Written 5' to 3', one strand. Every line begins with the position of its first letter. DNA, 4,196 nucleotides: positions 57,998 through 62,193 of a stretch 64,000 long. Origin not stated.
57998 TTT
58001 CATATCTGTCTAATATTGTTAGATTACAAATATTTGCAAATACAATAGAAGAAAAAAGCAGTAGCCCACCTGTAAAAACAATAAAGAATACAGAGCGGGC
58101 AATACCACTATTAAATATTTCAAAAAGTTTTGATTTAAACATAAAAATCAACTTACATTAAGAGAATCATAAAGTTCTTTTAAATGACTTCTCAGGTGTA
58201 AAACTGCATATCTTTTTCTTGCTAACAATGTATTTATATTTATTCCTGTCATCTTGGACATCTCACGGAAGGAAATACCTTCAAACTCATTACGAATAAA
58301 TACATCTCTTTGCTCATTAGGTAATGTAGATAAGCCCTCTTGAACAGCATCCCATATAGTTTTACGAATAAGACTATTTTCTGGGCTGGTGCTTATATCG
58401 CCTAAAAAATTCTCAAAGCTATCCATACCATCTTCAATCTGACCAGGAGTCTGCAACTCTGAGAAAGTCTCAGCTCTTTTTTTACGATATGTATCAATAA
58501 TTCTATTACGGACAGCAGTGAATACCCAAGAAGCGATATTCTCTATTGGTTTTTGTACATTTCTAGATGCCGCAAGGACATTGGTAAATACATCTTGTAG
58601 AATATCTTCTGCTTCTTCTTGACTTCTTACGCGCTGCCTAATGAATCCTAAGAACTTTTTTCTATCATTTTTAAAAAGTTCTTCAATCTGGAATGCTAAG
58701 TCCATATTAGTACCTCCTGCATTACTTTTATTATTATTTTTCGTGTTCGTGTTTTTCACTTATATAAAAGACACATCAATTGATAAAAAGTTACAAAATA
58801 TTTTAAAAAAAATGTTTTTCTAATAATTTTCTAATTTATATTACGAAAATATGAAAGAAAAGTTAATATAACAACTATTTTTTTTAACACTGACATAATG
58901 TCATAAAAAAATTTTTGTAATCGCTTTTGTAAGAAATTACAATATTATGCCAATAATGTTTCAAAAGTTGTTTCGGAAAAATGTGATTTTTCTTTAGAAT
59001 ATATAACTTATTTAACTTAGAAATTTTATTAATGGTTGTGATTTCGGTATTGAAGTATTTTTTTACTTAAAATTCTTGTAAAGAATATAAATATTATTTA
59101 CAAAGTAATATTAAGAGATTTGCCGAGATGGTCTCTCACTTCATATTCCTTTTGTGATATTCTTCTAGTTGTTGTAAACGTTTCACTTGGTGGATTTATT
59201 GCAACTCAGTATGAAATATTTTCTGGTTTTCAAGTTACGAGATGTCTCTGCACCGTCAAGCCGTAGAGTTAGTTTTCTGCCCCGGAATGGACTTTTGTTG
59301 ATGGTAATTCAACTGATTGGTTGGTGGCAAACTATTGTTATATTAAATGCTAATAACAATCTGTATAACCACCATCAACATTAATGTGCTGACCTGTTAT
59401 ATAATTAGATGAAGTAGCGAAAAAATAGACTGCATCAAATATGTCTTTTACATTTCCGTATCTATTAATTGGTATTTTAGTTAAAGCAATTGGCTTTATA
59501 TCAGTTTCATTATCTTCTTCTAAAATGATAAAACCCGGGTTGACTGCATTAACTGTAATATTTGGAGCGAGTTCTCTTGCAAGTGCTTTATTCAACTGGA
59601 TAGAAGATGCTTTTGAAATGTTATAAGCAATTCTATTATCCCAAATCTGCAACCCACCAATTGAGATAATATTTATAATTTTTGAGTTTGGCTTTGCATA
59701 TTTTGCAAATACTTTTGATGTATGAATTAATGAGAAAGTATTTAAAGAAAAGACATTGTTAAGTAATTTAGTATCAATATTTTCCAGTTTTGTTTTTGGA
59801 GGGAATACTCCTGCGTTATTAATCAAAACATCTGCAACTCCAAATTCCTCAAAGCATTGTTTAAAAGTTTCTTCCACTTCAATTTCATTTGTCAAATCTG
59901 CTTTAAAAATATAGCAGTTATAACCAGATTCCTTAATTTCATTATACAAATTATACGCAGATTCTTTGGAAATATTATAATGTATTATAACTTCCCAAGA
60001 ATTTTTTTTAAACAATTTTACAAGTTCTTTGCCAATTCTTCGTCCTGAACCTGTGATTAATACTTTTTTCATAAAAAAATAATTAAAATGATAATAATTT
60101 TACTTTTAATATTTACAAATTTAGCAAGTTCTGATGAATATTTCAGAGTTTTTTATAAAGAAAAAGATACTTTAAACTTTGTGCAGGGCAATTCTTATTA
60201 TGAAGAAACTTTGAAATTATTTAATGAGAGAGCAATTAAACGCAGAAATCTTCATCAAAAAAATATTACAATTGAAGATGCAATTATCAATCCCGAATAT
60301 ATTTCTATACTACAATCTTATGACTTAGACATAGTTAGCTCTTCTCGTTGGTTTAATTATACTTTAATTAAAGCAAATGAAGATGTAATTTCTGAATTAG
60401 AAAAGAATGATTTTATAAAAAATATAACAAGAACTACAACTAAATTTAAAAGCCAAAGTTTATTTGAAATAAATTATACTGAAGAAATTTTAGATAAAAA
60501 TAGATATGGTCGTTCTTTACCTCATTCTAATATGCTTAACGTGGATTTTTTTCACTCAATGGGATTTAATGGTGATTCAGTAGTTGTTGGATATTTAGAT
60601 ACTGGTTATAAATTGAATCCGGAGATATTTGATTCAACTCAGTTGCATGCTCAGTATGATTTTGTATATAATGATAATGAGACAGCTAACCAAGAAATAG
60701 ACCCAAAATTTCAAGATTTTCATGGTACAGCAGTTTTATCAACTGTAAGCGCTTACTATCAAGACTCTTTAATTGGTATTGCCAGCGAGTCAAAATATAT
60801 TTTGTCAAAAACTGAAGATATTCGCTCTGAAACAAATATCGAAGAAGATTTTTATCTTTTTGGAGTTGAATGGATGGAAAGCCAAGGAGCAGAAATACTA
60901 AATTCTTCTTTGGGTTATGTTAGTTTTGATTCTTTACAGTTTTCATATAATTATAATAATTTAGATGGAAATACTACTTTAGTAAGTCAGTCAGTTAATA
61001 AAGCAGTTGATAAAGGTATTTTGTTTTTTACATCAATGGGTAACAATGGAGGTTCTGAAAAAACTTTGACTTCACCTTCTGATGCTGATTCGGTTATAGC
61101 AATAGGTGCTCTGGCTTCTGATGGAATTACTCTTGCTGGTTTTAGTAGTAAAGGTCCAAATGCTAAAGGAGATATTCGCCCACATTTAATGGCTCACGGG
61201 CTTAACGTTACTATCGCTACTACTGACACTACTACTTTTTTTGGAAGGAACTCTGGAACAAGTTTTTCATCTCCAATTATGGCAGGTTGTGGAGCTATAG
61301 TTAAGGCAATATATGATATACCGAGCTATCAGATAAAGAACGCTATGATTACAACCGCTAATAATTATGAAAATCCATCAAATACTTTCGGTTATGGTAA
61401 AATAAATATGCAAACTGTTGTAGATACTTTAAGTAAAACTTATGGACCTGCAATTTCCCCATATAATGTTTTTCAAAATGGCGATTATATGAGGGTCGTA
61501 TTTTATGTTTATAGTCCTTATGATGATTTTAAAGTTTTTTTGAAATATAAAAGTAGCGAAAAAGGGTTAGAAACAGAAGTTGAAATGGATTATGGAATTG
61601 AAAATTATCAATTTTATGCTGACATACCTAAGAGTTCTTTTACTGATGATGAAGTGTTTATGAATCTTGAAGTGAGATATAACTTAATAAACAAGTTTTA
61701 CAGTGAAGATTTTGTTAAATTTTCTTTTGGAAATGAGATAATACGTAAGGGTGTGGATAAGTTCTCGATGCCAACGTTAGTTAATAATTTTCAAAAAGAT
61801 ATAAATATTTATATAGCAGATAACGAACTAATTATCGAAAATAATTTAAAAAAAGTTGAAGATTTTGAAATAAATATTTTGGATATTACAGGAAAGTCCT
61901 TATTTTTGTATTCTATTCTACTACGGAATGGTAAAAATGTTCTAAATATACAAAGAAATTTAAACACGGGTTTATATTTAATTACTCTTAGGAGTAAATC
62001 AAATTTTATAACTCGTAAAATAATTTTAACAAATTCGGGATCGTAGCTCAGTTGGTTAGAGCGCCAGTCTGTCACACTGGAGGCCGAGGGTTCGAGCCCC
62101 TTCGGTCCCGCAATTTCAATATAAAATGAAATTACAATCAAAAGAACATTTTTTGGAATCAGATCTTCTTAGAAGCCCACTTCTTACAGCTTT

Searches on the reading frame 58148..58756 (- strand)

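Call 68: search_protein_families(library=pfam, proteins=[window:58148-58756:-], max_evalue=0.001)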
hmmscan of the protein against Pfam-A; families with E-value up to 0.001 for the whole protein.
window:58148-58756:- (202 aa): 2 families
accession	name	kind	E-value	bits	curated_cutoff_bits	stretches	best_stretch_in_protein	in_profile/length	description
PF04542.20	Sigma70_r2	-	6.4e-11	42.3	24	1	32-94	6-69/71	Sigma-70 region 2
PF08281.18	Sigma70_r4_2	-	1.1e-06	28.6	25.7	1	137-176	3-42/54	Sigma-70, region 4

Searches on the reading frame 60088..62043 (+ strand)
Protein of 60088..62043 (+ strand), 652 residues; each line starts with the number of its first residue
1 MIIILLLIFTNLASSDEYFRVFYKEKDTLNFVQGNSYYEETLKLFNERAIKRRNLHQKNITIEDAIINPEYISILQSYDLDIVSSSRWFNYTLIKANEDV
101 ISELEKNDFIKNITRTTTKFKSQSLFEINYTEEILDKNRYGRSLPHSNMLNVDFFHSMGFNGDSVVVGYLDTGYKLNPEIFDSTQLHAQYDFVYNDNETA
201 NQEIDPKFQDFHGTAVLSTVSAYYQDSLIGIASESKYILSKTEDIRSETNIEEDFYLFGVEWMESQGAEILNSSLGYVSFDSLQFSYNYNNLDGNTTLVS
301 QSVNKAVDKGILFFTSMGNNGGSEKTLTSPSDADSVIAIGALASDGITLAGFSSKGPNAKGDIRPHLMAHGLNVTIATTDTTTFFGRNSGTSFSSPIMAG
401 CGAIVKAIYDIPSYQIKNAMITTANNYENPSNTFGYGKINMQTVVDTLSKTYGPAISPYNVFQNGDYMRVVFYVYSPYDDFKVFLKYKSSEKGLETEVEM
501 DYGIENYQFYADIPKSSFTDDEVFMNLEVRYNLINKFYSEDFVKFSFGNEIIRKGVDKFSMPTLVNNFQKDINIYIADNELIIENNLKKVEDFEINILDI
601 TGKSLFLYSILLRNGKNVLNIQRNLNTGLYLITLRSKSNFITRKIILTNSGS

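Call 68: search_protein_families(library=pfam, proteins=[window:60088-62043:+], max_evalue=0.001)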
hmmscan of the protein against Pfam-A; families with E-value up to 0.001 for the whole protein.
window:60088-62043:+ (652 aa): 2 families
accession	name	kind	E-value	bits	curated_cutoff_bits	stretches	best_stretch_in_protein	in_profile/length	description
PF00082.27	Peptidase_S8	-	1.3e-36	126.9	21.8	1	162-437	1-288/288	Subtilase family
PF18962.6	Por_Secre_tail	-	2.3e-06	28.3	27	1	578-646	7-74/75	Secretion system C-terminal sorting domain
